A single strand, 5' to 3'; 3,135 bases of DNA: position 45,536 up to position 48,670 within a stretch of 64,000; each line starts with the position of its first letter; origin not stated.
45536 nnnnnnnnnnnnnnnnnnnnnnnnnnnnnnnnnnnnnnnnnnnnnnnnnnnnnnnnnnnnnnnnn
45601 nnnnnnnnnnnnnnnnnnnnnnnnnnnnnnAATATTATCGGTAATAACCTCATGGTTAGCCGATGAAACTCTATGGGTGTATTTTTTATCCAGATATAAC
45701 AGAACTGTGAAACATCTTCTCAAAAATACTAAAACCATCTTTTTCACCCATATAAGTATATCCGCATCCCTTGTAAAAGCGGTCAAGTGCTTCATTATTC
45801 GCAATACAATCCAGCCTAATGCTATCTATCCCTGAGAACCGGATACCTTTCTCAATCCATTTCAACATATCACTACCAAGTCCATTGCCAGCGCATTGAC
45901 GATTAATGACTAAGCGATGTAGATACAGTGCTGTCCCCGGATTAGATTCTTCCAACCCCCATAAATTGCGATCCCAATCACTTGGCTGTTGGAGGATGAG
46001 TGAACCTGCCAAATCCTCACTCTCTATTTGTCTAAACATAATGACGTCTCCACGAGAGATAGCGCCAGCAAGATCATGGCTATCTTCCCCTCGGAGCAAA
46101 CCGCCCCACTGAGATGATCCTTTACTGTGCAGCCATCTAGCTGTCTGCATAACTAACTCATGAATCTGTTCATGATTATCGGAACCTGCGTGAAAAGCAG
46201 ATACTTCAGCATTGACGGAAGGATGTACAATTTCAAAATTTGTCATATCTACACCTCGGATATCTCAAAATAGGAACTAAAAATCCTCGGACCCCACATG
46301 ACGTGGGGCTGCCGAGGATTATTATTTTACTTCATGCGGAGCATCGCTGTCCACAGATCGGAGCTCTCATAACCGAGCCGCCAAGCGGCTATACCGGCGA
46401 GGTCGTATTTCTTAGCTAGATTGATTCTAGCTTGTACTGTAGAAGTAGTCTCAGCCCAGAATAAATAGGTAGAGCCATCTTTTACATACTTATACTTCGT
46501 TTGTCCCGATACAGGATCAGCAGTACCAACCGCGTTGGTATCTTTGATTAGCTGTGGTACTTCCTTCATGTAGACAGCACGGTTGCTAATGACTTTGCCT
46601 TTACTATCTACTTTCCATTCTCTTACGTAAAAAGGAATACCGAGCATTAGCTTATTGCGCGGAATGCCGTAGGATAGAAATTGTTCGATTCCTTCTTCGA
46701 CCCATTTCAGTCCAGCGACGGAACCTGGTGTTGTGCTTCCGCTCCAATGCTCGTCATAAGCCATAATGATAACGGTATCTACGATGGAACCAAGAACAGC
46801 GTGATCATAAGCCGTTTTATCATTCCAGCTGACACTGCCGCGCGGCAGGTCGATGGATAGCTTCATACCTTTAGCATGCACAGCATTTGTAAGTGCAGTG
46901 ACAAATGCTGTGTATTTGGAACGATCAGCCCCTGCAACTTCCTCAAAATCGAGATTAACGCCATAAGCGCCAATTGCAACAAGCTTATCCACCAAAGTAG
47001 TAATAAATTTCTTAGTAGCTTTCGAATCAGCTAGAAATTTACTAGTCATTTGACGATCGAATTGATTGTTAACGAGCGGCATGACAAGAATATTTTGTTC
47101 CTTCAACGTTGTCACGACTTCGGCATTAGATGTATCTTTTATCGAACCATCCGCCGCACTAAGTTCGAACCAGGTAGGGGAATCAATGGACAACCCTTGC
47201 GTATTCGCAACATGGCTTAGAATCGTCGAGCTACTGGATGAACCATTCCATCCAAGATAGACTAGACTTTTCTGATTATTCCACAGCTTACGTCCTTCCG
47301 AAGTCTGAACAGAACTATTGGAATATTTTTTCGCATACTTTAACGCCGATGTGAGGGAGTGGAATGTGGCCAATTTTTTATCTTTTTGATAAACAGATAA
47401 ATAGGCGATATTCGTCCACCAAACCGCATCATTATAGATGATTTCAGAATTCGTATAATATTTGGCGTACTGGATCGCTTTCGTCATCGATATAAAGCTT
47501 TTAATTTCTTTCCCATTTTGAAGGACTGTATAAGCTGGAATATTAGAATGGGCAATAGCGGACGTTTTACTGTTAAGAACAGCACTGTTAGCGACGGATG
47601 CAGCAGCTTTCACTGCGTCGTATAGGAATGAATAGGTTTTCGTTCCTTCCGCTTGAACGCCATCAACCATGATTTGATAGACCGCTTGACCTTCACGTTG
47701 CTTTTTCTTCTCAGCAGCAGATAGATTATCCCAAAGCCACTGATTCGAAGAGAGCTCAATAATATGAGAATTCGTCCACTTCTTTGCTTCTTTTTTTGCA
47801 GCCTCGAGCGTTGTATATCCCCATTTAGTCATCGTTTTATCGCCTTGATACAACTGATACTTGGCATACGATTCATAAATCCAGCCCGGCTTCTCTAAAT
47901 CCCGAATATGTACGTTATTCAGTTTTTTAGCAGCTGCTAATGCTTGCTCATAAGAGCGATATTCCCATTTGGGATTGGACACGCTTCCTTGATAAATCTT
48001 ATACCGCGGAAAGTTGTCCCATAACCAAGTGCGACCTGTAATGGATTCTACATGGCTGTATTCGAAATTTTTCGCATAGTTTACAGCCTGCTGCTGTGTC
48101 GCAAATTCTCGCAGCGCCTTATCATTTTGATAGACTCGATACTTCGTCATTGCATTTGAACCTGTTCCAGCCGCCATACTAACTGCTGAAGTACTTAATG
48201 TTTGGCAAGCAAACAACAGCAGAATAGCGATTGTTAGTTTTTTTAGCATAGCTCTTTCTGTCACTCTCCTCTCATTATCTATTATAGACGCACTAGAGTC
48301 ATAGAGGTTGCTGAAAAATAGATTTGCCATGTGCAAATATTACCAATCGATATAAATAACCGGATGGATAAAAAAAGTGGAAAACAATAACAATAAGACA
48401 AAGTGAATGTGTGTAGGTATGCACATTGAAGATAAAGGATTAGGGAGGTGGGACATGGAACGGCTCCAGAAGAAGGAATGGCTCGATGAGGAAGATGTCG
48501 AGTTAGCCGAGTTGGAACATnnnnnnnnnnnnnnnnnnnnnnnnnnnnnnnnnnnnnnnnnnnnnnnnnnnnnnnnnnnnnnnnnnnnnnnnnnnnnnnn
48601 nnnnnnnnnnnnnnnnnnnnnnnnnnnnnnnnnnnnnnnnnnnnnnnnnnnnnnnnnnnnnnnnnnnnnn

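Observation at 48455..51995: Minimal ketosynthase-cyclase-oxidoreductase-methyltransferase operon lacking ACP and chain-length factor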

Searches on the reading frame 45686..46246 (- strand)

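Call 72: search_protein_families(library=pfam, proteins=[window:45686-46246:-], max_evalue=0.001)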
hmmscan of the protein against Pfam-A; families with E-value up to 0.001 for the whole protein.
window:45686-46246:- (186 aa): 3 families
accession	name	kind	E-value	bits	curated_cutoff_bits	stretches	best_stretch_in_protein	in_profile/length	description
PF00583.31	Acetyltransf_1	-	1e-07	32.6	20.7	1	79-163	44-116/116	Acetyltransferase (GNAT) family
PF13508.13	Acetyltransf_7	-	1.3e-05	25.9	27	1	106-164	29-83/84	Acetyltransferase (GNAT) domain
PF13673.13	Acetyltransf_10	-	0.00034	21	23.6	1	104-168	52-112/128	Acetyltransferase (GNAT) domain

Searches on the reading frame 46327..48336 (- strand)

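Call 72: search_protein_families(library=pfam, proteins=[window:46327-48336:-], max_evalue=0.001)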
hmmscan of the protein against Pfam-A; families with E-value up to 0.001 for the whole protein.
window:46327-48336:- (669 aa): 1 family
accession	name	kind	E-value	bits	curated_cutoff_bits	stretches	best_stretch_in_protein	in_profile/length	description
PF00704.34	Glyco_hydro_18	-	3.1e-28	99.8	29.6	1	397-656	38-316/317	Glycosyl hydrolases family 18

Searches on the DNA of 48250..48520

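Call 90: search_rna_families(source=window, start=48250, end=48520, threshold=evalue, max_evalue=1)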
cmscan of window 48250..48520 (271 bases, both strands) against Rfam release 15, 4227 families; matches with E-value up to 1: 0.
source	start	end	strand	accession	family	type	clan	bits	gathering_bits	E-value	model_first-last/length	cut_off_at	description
